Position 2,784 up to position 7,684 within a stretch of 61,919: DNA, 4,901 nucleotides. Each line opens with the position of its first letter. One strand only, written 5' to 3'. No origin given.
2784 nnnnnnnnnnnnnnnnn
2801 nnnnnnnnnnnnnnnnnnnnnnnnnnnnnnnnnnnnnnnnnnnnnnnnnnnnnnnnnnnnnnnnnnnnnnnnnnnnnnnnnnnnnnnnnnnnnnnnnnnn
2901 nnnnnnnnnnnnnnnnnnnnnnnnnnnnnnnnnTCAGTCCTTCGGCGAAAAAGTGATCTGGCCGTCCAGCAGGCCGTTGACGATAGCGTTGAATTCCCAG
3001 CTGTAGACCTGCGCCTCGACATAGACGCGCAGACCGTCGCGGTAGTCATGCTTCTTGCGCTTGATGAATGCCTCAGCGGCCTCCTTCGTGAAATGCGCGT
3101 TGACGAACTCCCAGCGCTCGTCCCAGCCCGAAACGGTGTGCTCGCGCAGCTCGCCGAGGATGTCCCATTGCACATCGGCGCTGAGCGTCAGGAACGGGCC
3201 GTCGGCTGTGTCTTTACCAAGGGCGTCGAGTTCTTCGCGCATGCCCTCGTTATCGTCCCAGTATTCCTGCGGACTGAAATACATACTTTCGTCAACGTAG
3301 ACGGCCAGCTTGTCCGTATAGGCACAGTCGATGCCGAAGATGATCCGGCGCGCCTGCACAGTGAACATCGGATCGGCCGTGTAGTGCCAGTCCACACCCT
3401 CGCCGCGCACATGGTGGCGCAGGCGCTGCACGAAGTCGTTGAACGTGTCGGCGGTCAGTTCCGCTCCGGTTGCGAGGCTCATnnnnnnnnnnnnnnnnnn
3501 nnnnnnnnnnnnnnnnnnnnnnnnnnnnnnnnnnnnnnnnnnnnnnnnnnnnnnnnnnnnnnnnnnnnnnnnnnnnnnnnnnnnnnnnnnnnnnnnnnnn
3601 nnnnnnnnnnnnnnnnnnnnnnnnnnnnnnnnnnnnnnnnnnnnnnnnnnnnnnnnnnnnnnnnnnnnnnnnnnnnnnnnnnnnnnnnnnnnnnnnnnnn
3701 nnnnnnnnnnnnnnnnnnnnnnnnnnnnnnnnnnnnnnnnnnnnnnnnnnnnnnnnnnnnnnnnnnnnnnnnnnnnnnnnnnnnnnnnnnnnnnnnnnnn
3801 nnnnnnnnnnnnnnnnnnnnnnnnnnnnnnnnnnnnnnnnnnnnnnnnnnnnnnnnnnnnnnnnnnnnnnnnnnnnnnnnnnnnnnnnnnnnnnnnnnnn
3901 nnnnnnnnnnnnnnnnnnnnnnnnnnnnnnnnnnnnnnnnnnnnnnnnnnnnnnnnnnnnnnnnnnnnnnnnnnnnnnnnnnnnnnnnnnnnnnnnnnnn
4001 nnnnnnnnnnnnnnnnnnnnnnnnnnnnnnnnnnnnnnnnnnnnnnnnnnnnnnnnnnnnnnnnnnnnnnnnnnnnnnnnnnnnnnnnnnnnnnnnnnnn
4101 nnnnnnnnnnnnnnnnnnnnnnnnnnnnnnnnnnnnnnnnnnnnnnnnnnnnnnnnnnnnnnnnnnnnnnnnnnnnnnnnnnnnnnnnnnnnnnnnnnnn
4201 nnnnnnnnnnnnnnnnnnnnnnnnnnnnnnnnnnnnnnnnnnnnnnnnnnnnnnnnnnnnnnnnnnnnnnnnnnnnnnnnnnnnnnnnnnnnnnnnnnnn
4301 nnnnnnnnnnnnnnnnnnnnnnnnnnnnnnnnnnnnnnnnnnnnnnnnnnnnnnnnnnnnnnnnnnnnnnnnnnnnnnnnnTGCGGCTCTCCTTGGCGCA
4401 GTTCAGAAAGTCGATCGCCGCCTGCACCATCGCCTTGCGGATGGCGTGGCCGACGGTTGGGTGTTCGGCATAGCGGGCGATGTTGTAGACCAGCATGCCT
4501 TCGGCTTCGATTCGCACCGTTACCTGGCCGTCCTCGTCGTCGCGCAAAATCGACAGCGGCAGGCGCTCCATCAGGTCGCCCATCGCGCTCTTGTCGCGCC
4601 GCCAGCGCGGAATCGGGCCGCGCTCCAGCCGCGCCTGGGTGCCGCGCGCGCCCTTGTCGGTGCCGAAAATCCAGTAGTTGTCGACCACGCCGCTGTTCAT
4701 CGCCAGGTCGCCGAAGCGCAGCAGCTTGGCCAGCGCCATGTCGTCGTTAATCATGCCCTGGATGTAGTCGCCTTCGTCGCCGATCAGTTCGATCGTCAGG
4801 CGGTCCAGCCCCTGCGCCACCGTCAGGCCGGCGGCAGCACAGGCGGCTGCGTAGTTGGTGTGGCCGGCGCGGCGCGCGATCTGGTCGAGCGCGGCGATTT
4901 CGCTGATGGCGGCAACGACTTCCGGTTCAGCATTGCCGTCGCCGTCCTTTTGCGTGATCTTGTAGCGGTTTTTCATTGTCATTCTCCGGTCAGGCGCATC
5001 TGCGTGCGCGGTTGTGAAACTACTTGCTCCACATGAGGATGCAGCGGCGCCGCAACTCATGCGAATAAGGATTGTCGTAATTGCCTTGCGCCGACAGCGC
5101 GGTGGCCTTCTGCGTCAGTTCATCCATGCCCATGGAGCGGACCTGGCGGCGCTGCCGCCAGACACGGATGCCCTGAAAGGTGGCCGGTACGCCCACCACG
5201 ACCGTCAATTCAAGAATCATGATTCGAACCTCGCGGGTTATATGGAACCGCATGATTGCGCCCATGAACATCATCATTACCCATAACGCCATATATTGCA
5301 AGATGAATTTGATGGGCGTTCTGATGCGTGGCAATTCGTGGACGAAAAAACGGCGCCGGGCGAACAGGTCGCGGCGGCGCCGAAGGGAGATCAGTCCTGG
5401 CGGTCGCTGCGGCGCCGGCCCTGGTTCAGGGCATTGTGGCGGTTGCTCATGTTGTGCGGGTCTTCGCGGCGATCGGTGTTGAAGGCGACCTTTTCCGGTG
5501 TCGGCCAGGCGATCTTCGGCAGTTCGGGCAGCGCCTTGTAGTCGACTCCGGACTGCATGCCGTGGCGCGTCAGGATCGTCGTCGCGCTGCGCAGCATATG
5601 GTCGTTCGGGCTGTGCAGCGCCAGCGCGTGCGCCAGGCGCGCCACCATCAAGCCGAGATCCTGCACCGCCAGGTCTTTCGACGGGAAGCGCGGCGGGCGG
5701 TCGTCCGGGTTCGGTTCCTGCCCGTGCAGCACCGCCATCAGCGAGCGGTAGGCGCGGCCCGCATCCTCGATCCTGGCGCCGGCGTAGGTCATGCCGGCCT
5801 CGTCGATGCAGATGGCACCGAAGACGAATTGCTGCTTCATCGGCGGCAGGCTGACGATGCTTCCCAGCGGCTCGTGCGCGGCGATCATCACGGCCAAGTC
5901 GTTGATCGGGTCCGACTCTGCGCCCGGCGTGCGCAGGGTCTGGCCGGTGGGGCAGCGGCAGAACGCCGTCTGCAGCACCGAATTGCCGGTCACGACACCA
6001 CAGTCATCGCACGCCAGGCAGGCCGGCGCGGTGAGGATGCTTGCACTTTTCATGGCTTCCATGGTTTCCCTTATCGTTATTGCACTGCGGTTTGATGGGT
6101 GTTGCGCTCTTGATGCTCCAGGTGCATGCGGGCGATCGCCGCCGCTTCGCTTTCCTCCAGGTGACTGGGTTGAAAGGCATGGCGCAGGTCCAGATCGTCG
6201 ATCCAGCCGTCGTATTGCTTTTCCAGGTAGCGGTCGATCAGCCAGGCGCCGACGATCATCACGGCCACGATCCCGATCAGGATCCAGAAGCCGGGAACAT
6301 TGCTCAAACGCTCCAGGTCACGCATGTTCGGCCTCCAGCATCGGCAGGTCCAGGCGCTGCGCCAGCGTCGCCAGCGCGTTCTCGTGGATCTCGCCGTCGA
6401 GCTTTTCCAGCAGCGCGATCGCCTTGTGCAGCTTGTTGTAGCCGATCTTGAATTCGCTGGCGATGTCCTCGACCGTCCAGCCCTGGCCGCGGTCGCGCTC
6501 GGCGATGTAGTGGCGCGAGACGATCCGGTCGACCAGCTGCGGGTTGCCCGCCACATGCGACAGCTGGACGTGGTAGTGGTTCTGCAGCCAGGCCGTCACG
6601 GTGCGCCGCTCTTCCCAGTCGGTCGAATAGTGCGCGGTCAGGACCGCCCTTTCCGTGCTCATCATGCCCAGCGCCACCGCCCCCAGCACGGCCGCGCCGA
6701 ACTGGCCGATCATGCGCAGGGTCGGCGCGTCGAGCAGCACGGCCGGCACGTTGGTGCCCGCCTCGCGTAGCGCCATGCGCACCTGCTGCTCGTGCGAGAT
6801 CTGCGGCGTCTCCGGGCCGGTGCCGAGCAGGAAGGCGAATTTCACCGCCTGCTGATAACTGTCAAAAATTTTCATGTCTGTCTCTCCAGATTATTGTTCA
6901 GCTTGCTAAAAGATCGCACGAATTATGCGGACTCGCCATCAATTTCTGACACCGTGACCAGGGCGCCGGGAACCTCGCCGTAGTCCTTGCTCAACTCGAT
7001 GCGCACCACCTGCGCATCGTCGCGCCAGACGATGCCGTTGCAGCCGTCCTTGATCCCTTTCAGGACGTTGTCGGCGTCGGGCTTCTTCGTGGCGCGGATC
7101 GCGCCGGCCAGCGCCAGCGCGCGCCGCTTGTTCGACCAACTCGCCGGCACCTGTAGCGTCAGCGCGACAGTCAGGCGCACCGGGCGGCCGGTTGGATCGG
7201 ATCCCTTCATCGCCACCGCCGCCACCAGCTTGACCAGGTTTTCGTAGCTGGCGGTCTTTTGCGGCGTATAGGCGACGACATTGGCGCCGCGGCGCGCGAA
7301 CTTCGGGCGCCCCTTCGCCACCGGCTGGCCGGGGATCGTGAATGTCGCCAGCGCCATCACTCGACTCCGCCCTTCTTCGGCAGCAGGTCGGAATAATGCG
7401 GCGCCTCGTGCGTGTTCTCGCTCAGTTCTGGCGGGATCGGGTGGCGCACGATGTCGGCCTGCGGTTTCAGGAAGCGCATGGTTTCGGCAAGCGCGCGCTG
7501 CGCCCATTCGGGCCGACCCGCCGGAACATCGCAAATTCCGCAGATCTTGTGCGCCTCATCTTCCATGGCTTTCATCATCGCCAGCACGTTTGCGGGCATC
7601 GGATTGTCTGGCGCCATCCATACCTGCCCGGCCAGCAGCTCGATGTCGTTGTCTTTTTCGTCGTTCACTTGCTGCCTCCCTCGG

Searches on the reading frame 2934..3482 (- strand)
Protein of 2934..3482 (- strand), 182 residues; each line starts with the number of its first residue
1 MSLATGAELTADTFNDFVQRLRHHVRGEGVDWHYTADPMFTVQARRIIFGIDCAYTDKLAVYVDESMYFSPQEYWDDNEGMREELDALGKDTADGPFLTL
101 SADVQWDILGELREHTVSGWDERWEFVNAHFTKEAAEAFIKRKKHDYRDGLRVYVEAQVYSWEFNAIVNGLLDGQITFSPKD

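Call 60: search_protein_families(library=phrogs, proteins=[window:2934-3482:-], max_evalue=0.00001)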
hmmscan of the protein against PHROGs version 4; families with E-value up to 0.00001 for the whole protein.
window:2934-3482:- (182 aa): 2 families
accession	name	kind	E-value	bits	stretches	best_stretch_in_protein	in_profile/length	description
phrog_3205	-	unknown function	3.3e-32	113.2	1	4-179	15-202/243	-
phrog_12524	-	unknown function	4.6e-21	76.3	1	9-178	6-178/342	-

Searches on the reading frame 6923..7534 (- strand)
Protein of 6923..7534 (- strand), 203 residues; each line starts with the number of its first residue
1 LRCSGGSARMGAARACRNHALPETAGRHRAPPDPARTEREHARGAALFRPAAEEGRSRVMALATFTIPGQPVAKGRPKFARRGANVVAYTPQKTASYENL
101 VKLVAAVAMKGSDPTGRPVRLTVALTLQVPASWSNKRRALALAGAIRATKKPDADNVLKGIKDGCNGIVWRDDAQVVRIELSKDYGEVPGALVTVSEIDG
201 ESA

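Call 60: search_protein_families(library=phrogs, proteins=[window:6923-7534:-], max_evalue=0.00001)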
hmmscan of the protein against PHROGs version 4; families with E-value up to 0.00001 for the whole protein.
window:6923-7534:- (203 aa): 1 family
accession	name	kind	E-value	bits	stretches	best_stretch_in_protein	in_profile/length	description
phrog_140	-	DNA, RNA and nucleotide metabolism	8.3e-43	147.6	1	51-201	27-171/219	RusA-like Holliday junction resolvase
